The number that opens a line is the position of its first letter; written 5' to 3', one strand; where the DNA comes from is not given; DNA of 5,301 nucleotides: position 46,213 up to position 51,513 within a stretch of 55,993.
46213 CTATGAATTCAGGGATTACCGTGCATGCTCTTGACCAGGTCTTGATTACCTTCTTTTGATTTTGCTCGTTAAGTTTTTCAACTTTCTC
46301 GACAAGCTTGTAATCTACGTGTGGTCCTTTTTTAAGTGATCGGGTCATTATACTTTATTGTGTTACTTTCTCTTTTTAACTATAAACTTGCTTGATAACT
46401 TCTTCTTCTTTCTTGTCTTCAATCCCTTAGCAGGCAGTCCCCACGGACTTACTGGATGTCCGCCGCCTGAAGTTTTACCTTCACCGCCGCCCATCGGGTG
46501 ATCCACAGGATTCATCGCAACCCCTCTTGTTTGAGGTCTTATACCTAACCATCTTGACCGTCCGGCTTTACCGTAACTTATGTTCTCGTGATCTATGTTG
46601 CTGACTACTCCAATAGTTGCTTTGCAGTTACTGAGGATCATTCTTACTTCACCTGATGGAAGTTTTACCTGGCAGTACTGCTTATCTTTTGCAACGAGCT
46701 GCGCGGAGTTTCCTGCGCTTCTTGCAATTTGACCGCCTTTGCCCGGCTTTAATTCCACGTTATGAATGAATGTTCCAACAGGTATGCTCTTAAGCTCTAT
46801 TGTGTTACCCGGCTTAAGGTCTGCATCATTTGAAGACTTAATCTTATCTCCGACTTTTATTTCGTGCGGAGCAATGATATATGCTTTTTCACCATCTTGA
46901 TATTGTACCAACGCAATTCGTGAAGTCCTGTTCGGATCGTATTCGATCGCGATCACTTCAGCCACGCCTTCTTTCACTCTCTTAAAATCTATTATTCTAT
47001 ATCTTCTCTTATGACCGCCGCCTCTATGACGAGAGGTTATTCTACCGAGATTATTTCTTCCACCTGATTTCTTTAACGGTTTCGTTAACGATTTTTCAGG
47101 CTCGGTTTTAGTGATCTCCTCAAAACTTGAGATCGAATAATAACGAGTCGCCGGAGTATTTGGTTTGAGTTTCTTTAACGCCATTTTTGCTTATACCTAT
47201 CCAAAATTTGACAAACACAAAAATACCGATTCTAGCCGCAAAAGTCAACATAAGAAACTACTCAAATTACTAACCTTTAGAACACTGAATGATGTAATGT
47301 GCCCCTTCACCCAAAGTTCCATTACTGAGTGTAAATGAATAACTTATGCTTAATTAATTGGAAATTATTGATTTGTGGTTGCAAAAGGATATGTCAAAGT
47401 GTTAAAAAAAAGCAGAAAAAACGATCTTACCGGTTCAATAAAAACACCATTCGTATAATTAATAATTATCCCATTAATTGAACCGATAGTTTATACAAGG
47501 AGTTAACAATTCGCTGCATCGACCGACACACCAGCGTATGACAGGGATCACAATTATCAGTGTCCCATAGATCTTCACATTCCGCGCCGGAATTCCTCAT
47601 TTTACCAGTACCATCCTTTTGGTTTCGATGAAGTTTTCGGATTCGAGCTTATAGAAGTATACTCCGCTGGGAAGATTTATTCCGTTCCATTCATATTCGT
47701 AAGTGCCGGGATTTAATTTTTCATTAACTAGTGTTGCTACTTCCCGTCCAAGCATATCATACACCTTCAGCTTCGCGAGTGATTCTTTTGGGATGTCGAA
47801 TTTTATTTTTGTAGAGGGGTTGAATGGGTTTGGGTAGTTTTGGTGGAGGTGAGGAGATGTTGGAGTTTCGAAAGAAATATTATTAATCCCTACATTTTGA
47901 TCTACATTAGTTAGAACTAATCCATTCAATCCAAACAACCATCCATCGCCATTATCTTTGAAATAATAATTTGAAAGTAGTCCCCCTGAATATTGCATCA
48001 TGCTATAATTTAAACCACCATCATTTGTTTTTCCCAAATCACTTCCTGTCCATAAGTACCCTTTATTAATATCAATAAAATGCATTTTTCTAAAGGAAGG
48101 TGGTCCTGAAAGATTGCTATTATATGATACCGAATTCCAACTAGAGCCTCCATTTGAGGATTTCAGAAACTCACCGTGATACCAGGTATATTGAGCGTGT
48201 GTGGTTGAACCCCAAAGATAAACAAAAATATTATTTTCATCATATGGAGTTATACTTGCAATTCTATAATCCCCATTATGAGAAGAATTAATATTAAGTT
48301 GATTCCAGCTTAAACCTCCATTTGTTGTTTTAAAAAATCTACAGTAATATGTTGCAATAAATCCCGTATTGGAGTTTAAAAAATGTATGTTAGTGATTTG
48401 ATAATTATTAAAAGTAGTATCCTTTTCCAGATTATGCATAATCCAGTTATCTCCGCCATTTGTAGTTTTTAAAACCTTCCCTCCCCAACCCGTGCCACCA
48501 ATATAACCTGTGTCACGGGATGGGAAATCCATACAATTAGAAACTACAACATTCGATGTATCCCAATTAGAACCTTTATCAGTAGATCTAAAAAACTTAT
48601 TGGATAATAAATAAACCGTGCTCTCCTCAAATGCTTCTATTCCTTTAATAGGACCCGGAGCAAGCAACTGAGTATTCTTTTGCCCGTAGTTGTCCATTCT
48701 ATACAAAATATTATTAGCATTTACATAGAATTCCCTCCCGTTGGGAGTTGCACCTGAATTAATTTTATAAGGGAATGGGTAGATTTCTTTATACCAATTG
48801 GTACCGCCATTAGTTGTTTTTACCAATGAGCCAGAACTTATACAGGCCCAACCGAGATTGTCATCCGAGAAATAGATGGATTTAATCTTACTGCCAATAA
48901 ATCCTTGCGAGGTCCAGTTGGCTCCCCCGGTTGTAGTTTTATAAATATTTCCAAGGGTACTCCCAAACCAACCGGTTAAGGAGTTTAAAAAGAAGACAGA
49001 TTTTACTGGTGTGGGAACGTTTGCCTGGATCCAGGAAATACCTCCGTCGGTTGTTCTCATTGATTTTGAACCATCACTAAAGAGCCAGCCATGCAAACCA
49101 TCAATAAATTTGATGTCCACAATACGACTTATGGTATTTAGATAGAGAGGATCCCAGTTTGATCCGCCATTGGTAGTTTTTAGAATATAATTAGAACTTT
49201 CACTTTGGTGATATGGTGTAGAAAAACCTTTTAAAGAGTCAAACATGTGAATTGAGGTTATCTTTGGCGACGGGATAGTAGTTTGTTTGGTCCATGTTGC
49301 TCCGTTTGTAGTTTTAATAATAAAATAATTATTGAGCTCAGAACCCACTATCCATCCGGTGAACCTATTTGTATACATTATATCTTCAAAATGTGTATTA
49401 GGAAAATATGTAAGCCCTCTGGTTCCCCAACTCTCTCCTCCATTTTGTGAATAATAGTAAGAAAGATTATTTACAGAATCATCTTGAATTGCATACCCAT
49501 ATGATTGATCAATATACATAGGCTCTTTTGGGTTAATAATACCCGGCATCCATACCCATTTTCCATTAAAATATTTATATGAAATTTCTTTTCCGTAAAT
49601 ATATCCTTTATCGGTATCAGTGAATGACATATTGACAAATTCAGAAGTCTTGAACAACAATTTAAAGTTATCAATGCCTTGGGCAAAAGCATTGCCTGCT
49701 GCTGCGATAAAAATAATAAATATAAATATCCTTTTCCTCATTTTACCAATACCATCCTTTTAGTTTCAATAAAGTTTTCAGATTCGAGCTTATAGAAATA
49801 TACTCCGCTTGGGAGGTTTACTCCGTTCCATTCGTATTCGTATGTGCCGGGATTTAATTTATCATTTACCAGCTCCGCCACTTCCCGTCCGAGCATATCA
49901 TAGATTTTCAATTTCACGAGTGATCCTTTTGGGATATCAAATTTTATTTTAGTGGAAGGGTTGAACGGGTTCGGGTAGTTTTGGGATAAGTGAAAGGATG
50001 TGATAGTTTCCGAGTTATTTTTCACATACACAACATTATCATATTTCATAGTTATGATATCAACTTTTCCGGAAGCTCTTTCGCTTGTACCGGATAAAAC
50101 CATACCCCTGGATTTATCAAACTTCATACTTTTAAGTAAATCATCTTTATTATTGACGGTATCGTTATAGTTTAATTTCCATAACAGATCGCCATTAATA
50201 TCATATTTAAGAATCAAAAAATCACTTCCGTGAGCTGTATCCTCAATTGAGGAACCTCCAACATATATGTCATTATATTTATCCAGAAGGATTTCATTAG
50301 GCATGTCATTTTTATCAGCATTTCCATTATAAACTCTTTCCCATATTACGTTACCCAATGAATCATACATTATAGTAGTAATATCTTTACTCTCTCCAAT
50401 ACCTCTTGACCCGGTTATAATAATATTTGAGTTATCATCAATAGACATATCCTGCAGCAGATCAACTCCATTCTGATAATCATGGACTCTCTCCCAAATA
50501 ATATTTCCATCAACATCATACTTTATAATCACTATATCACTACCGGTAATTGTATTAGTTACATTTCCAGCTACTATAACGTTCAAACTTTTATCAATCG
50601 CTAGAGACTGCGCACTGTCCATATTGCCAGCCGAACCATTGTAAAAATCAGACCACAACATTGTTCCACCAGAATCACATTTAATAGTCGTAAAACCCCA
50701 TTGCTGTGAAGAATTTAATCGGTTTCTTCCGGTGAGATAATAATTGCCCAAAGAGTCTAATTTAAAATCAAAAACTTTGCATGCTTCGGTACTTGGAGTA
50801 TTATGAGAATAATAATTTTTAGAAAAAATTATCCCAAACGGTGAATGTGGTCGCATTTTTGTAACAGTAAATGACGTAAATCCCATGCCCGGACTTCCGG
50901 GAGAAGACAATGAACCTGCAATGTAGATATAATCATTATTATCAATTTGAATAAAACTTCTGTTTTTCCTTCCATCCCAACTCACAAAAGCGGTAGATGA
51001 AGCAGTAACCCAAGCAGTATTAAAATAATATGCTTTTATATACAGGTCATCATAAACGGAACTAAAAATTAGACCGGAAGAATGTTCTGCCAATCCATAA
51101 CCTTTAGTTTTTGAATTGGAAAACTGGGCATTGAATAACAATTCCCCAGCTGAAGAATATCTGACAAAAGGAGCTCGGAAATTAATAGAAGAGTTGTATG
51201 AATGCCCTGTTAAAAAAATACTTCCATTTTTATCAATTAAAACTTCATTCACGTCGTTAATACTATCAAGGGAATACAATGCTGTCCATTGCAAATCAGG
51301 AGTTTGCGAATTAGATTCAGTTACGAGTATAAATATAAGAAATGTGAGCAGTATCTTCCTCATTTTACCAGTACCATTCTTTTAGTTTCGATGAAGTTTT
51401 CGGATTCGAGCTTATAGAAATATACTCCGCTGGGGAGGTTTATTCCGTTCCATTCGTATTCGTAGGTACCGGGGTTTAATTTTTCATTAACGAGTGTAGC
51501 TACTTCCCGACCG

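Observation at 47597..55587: Five translationally coupled T9SS cargo genes sharing a near-identical ~250-bp sorting-domain/junction cassette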

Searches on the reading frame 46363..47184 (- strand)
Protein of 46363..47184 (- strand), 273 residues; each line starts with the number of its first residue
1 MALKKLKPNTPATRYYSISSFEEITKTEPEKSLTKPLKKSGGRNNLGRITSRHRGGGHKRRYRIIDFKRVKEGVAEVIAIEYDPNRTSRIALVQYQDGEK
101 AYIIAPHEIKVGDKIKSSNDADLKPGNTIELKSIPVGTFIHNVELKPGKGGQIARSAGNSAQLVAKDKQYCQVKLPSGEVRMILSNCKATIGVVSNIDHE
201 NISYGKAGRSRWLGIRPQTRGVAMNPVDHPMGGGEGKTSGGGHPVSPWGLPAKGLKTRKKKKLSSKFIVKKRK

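Call 17: find_related_loci(query=window:46363-47184:-, collection=genome_contigs, flank=10000)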
Query window:46363-47184:- (273 aa) in genome_contigs; peptide patterns used: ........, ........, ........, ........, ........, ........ (x = any residue, [..] = any of these).
600 stretches matched a pattern (row limit reached: there are more); 597 encode a relative of the query (tblastn E <= 1e-3); the best 80 are kept; 80 distinct loci.
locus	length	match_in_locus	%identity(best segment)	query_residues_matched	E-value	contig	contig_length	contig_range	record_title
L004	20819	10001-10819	79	1-273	1e-139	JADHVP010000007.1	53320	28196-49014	MAG: Ignavibacteria bacterium isolate BS750m-G4 BS-750m-C438, whole genome shotgun sequence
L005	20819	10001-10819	79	1-273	2e-136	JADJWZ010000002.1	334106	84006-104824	MAG: Ignavibacteria bacterium isolate Kalu_18-Q3-R12-55_BATAC.336 tig00003332-10-3343730, whole genome shotgun sequence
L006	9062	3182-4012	69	1-273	2e-127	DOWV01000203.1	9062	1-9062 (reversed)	MAG TPA_asm: Bacteroidetes bacterium isolate UBA9647 contig_8987, whole genome shotgun sequence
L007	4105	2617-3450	68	1-273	1e-124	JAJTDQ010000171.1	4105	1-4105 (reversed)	MAG: Cryomorphaceae bacterium isolate 49632_E31 Sample_49632_scaffold_24328, whole genome shotgun sequence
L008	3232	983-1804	71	1-273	2e-126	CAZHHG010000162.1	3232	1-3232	MAG TPA_asm: uncultured Melioribacter sp. isolate SRP278314_co1_185 genome assembly, contig: NODE_41227_length_3232_cov_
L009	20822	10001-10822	70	1-273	5e-122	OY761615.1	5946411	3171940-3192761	MAG: Ignavibacteriaceae bacterium isolate 0c874fb2-9291-49ee-bde1-826c4484edf3 genome assembly, chromosome: 1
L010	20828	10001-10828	67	1-272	2e-121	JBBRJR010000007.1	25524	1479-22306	MAG: Candidatus Kapaibacterium sp. isolate Co_metawrap_2877 Cmw_2877_k141_25893657_length_25524_cov_8.9975, whole genome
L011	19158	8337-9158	72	1-273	2e-120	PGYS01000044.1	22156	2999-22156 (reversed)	MAG: Ignavibacteriae bacterium HGW-Ignavibacteriae-3 bjp_ig2158_scaffold_899, whole genome shotgun sequence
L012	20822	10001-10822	68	1-273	5e-117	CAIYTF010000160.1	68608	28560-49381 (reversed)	MAG: uncultured Ignavibacteriales bacterium isolate Umea1_bin-3831 genome assembly, contig: bin-3831:160/222, whole geno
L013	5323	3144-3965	69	1-273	1e-116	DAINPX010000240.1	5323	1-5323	MAG TPA_asm: Melioribacteraceae bacterium isolate CTOTU18571 NODE_17965_length_5323_cov_4.343204, whole genome shotgun s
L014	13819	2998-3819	67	1-273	1e-115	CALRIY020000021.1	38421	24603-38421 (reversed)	MAG: Synechococcus sp. UW140 isolate JJ-AX1-329-1-mx-bin491 genome assembly, contig: JJ-MOM7-71-C170, whole genome shotg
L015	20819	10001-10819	67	1-273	1e-115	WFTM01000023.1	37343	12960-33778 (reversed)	MAG: candidate division KSB1 bacterium isolate S139_20 k151_115109, whole genome shotgun sequence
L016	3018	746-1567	65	1-273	6e-119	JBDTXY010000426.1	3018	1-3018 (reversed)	MAG: Acidobacteriota bacterium isolate cluster4_bin.127 NODE_181396_length_3018_cov_6.628417, whole genome shotgun seque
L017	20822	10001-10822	68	1-273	8e-114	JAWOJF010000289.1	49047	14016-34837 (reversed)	MAG: Ignavibacteriaceae bacterium isolate CWP6-1.bin.76 k191_3942868, whole genome shotgun sequence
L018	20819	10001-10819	64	1-272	1e-113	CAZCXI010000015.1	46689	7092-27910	MAG TPA_asm: uncultured Desulfobacterales bacterium isolate SRP214966_co1_404 genome assembly, contig: NODE_987_length_4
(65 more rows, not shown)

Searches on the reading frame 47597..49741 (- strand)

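Call 9: search_protein_families(library=pfam, proteins=[window:47597-49741:-], max_evalue=0.01)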
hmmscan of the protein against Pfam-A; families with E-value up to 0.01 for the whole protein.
window:47597-49741:- (714 aa): 3 families
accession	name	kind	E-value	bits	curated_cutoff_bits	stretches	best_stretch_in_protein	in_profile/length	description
PF14870.12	PSII_BNR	-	1.9e-20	73.7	27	3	393-491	9-106/303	Photosynthesis system II assembly factor YCF48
PF18962.6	Por_Secre_tail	-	1.1e-09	38.9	27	1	636-711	2-74/75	Secretion system C-terminal sorting domain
PF13860.13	FlgD_ig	-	0.00065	20.1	27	1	650-702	18-76/79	FlgD Ig-like domain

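Call 10: search_protein_families(library=ncbifam, proteins=[window:47597-49741:-], max_evalue=0.01)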
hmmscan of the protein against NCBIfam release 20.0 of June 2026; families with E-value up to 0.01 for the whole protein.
window:47597-49741:- (714 aa): 4 families
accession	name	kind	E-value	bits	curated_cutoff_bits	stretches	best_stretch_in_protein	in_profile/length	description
NF010237.0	PRK13684.1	equivalog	1.7e-24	86.5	326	3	192-278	33-123/334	photosynthesis system II assembly factor Ycf48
TIGR04183.1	Por_Secre_tail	domain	2.9e-12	46.4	23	1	636-711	2-70/72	T9SS type A sorting domain-containing protein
NF038113.1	T9SSA_dep_M36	equivalog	1.1e-07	30.4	885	1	632-711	792-867/869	T9SS-dependent M36 family metallopeptidase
NF052323.1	T9SSA_dep_M6i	equivalog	4.9e-07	28.1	600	1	635-703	960-1028/1043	T9SS-dependent M6-like inactivated metalloprotease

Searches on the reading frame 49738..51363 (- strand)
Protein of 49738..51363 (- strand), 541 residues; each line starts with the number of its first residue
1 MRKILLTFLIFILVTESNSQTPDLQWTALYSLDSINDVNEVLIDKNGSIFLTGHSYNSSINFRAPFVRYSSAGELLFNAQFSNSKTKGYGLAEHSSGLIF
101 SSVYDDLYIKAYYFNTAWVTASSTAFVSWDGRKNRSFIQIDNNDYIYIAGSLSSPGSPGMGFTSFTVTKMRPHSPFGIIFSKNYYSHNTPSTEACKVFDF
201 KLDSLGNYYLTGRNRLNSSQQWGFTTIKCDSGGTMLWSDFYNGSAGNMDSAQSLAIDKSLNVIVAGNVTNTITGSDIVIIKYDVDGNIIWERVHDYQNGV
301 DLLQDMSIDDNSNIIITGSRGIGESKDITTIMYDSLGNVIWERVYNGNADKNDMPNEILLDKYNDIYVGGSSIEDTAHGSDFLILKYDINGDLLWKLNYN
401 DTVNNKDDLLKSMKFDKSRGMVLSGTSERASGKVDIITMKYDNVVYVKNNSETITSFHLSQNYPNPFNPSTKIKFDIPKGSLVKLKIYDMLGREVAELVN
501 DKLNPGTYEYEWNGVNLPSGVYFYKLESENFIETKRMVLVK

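Call 9: search_protein_families(library=pfam, proteins=[window:49738-51363:-], max_evalue=0.01)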
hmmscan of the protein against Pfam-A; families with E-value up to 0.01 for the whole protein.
window:49738-51363:- (541 aa): 4 families
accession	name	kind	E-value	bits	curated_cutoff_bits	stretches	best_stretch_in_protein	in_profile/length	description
PF18962.6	Por_Secre_tail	-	8.7e-10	39.2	27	1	463-538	2-74/75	Secretion system C-terminal sorting domain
PF13860.13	FlgD_ig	-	0.00051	20.4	27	1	477-529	18-76/79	FlgD Ig-like domain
PF13585.12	CHU_C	-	0.0006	20.3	27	1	481-529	27-73/86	CHU_C Type IX secretion signal domain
PF06739.17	SBBP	-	0.0071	16.7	20.5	0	347-374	7-34/38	Beta-propeller repeat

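Call 10: search_protein_families(library=ncbifam, proteins=[window:49738-51363:-], max_evalue=0.01)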
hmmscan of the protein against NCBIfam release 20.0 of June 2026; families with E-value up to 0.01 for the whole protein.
window:49738-51363:- (541 aa): 5 families
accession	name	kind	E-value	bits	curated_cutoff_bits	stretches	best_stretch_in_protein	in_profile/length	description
NF047494.1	Lepto_SBBP_lipo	equivalog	6.2e-16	58.1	400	1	242-426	64-264/466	SBBP repeat beta-propeller lipoprotein, LipL53 family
TIGR04183.1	Por_Secre_tail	domain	3.5e-12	46.1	23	1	463-538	2-70/72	T9SS type A sorting domain-containing protein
NF052323.1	T9SSA_dep_M6i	equivalog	4.7e-09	34.8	600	1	451-530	949-1028/1043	T9SS-dependent M6-like inactivated metalloprotease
NF038113.1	T9SSA_dep_M36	equivalog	1.6e-08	33.2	885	1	451-538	785-867/869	T9SS-dependent M36 family metallopeptidase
TIGR02608.1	delta_60_rpt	domain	1.9e-06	27.6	76.5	0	249-287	1-39/55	delta-60 repeat domain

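Call 35: search_solved_structures(query=window:49738-51363:-, max_evalue=0.01)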
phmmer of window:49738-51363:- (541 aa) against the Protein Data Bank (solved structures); distinct sequences matched with E-value up to 0.01: 0.
